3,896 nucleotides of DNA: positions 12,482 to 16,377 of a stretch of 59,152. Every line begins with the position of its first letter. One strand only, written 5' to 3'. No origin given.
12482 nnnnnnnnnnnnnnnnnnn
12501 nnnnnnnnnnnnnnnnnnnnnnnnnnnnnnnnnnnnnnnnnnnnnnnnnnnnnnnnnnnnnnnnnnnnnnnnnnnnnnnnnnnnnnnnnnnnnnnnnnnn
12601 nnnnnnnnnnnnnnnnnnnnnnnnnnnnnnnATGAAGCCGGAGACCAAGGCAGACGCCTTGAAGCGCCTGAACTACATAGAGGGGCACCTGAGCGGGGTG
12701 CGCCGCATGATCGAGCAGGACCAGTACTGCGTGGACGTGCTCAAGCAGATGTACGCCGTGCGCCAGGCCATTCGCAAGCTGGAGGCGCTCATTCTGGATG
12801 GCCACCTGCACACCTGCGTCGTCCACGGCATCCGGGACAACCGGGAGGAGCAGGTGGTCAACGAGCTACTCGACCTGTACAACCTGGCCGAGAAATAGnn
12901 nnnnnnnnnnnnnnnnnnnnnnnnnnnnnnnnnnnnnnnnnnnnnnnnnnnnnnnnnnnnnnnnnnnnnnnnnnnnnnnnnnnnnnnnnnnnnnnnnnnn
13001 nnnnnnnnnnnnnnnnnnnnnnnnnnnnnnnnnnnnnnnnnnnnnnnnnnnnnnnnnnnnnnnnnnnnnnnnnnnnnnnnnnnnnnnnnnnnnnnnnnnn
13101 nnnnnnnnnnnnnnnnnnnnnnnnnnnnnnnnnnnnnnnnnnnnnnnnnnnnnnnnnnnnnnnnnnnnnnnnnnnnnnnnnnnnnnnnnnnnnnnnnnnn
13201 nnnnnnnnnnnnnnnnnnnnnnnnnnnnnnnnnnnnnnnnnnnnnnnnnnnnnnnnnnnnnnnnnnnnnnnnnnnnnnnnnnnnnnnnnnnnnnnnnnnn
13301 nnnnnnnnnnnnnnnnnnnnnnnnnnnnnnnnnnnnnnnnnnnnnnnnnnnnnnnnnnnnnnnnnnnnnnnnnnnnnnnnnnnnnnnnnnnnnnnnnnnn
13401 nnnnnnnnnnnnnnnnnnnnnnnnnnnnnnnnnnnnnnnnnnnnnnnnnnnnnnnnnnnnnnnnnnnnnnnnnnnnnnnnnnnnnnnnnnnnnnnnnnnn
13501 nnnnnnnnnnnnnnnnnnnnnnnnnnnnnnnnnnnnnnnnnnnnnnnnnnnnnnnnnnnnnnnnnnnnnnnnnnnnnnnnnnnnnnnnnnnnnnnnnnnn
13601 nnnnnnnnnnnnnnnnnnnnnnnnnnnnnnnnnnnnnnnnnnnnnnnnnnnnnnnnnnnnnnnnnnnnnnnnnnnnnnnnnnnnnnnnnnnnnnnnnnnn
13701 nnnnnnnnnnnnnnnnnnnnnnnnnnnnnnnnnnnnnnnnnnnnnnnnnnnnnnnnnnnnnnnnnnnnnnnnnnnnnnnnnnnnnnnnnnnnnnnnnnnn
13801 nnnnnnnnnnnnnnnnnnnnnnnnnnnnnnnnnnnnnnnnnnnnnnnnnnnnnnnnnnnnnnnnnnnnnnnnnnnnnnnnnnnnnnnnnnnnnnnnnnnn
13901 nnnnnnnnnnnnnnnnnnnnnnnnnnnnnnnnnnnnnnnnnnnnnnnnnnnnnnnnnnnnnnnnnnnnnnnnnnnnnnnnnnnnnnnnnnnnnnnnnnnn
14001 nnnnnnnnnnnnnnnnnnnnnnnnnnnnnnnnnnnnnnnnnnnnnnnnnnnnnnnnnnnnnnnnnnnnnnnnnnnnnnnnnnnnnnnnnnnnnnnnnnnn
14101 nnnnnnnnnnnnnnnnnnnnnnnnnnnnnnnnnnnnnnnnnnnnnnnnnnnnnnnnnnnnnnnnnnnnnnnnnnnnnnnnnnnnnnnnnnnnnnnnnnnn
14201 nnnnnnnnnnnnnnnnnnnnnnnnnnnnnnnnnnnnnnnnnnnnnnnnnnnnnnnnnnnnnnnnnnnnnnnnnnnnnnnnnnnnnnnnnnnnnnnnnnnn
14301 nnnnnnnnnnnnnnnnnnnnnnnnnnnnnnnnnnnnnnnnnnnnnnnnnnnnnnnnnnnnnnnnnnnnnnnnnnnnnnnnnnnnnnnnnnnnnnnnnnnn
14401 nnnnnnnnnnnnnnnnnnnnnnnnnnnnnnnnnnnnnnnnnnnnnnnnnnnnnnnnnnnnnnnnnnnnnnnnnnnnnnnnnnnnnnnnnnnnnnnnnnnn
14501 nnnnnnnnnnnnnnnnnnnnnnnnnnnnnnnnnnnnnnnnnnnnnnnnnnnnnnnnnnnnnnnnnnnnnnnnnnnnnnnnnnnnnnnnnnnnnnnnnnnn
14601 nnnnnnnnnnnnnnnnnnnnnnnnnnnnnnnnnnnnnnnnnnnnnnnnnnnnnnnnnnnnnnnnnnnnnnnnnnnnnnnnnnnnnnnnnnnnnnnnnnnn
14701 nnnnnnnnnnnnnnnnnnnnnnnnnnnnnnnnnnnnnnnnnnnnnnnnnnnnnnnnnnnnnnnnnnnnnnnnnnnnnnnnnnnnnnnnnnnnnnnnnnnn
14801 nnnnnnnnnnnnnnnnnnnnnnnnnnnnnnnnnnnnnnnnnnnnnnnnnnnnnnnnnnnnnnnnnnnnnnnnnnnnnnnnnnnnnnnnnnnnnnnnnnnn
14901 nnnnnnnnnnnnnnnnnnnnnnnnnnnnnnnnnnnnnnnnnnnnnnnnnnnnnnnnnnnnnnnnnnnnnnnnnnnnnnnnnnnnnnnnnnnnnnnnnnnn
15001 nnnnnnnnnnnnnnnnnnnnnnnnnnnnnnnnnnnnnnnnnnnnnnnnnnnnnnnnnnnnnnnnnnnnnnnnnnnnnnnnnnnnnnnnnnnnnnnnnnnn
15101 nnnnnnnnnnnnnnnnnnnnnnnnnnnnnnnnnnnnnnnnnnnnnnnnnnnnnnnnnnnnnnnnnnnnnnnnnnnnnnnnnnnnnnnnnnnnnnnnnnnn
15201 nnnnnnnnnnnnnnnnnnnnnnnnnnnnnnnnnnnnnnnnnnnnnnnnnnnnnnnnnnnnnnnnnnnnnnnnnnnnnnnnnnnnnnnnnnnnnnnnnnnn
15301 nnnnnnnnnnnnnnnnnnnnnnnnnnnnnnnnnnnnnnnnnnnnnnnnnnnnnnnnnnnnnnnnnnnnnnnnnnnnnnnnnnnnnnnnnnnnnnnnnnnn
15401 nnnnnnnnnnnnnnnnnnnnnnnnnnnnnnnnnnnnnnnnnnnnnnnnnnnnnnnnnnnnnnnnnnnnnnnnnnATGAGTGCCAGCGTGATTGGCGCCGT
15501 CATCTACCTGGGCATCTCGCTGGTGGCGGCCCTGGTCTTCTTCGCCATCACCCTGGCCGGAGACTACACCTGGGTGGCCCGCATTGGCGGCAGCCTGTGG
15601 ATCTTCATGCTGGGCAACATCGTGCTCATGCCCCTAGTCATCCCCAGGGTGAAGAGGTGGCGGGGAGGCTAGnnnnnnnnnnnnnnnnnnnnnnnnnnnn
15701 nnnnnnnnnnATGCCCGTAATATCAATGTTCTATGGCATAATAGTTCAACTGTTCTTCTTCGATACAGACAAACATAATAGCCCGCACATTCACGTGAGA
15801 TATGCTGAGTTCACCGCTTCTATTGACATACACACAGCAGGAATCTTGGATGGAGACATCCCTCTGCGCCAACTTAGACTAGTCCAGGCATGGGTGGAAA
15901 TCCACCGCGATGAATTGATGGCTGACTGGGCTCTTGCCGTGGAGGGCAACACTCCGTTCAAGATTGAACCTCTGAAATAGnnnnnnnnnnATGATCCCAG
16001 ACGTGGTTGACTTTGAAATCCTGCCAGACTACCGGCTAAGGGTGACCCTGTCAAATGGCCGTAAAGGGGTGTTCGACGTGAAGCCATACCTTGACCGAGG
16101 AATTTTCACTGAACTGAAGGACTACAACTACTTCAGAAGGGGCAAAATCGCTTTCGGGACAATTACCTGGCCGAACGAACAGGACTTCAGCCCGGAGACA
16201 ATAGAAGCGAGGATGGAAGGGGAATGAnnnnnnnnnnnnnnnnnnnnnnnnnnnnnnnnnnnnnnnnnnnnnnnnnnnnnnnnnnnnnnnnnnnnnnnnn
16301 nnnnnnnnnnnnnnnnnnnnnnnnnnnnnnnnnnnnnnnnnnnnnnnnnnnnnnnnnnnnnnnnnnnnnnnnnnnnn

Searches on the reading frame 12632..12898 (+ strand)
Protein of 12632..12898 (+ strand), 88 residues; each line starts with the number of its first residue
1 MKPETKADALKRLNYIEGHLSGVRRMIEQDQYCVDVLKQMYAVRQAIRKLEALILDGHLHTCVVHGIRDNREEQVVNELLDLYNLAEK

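Call 4: search_protein_families(library=ncbifam, proteins=[window:12632-12898:+], max_evalue=0.1)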
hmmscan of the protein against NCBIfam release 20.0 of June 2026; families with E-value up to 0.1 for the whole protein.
window:12632-12898:+ (88 aa): 3 families
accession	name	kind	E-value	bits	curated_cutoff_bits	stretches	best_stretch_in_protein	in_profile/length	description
NF052430.1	repress_RicR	exception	4.4e-17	62.5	175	1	5-72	7-74/93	copper-sensing transcriptional repressor RicR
NF011613.0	PRK15039.1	equivalog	1.1e-09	38.8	138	1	11-80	13-85/90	Ni(II)/Co(II)-binding transcriptional repressor RcnR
NF008464.0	PRK11352.1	equivalog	4.9e-09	36.5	133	1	2-80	4-83/91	formaldehyde-responsive transcriptional repressor FrmR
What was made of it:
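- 12632..12898 (+): csoR (copper-sensing repressor family). NCBIfam RicR-like, E 4e-17 (call 4).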

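Call 79: search_protein_families(library=pfam, proteins=[window:12632-12898:+], max_evalue=0.01)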
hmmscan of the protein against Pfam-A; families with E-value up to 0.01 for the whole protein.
window:12632-12898:+ (88 aa): 2 families
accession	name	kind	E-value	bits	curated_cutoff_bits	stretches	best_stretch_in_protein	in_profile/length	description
PF02583.22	Trns_repr_metal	-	3e-25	88.8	22.8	1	6-82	2-75/78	Metal-sensitive transcriptional repressor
PF10372.14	CdaS_N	-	0.0094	16.5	27.2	0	5-54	10-57/69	Diadenylate cyclase CdaS, N-terminal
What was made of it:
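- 12632..12898 (+): Pfam Trns_repr_metal 88.8 bits (call 79).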

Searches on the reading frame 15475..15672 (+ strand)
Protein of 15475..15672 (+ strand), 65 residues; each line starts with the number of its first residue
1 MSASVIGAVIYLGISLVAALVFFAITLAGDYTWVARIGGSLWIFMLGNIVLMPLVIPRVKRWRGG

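Call 79: search_protein_families(library=pfam, proteins=[window:15475-15672:+], max_evalue=0.01)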
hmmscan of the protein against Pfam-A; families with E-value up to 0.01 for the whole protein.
window:15475-15672:+ (65 aa): 0 families
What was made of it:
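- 15475..15672 (+): 65-aa two-helix membrane protein (smp). Its start overlaps the copA stop. It follows copA in relatives too. No Pfam family (call 79).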

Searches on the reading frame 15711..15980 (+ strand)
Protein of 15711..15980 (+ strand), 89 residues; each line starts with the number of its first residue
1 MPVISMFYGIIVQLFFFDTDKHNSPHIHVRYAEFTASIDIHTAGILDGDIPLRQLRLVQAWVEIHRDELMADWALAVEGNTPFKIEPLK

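Call 3: search_protein_families(library=pfam, proteins=[window:15711-15980:+], max_evalue=0.1)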
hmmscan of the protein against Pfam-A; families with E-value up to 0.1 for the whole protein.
window:15711-15980:+ (89 aa): 1 family
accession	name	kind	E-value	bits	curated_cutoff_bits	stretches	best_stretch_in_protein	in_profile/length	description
PF13711.11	DUF4160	-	9.9e-23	80.6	23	1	9-73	1-64/65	Domain of unknown function (DUF4160)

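Call 44: search_protein_families(library=padloc, proteins=[window:15711-15980:+], max_evalue=0.01)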
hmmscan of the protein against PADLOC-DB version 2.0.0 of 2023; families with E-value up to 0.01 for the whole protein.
window:15711-15980:+ (89 aa): 0 families

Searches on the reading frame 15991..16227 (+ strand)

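Call 3: search_protein_families(library=pfam, proteins=[window:15991-16227:+], max_evalue=0.1)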
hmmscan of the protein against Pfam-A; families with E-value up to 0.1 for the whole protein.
window:15991-16227:+ (78 aa): 1 family
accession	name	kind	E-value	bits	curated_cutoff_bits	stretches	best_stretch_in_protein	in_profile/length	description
PF10387.14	DUF2442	-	1.4e-14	54.5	23.9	1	5-74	1-69/72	Protein of unknown function (DUF2442)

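Call 44: search_protein_families(library=padloc, proteins=[window:15991-16227:+], max_evalue=0.01)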
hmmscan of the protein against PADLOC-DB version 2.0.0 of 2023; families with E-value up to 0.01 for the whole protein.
window:15991-16227:+ (78 aa): 0 families
